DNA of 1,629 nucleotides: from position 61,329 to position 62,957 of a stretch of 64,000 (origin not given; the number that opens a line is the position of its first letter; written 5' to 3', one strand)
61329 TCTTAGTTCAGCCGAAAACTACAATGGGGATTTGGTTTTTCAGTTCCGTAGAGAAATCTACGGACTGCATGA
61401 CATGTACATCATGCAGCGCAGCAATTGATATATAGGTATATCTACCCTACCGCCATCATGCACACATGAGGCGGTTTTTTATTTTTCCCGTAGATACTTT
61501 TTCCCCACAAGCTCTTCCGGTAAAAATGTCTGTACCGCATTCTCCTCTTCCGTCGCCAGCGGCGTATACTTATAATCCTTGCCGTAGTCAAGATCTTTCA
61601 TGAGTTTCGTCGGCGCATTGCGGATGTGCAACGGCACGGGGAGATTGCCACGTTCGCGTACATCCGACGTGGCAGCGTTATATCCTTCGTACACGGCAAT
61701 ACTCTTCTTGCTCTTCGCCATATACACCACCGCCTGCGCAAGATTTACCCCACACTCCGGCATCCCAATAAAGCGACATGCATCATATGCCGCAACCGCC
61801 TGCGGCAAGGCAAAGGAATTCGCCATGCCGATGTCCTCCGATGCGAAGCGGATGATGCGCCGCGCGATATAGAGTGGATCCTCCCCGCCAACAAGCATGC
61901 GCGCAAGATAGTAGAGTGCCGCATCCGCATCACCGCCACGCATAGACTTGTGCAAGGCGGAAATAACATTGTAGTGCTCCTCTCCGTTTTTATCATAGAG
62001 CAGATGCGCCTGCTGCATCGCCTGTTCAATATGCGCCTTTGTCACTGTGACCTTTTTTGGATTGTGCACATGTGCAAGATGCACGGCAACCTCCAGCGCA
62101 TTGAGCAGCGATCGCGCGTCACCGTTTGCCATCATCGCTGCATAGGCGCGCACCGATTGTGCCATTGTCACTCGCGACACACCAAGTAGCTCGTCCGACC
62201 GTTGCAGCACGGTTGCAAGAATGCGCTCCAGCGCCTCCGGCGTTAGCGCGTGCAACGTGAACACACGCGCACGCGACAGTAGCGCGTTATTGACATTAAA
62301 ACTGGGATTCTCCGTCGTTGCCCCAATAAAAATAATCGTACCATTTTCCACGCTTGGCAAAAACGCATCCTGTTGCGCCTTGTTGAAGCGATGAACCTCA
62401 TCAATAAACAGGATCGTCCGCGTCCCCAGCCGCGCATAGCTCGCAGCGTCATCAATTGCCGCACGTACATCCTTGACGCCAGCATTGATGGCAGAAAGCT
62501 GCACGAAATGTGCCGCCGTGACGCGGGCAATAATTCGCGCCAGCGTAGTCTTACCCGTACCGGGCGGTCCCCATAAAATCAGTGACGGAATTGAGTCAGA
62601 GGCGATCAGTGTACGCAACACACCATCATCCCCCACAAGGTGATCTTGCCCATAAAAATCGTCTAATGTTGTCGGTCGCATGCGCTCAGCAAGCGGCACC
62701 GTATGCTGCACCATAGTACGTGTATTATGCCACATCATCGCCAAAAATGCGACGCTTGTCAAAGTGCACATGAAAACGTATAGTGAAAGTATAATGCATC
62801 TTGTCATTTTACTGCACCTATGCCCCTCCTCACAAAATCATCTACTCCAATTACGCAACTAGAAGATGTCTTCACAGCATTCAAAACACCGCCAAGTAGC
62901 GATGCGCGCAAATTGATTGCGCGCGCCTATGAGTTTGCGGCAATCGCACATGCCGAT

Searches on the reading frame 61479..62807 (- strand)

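Call 55: search_protein_families(library=pfam, proteins=[window:61479-62807:-], max_evalue=0.001)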
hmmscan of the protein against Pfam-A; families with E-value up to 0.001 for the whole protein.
window:61479-62807:- (442 aa): 13 families
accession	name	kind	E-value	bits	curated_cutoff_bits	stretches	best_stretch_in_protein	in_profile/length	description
PF12002.13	MgsA_C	-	2.1e-55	187.6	27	1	291-439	1-148/167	MgsA AAA+ ATPase C terminal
PF16193.11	AAA_assoc_2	-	4e-26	91.5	34.3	1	212-290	4-81/81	AAA C-terminal domain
PF00004.35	AAA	-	4.5e-18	66.4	21.2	1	76-181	1-124/131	ATPase family associated with various cellular activities (AAA)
PF05496.18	RuvB_N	-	9.8e-15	55.1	27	1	43-165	1-121/159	Holliday junction DNA helicase RuvB P-loop domain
PF07728.20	AAA_5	-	4.7e-08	33.6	22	1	76-167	2-104/139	AAA domain (dynein-related subfamily)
PF13191.12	AAA_16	-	6.7e-07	30.4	32.6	0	70-100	21-52/167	AAA ATPase domain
PF01078.27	Mg_chelatase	-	9.5e-06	25.6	20.3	0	73-98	22-47/207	Magnesium chelatase, subunit ChlI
PF13173.12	AAA_14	-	1.3e-05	25.7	27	1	76-188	5-123/129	AAA domain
PF13401.12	AAA_22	-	1.8e-05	25.5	27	0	75-96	7-28/130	AAA domain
PF00158.32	Sigma54_activat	-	5e-05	23.5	20.2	0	129-167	93-131/168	Sigma-54 interaction domain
PF13604.12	AAA_30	-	8.7e-05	22.8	27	0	76-165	21-126/191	AAA domain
PF20720.3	nSTAND3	-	9.2e-05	22.6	27.2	1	76-121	20-64/155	Novel STAND NTPase 3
PF05673.19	DUF815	-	0.00075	19.2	23.8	0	22-145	4-122/249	Protein of unknown function (DUF815)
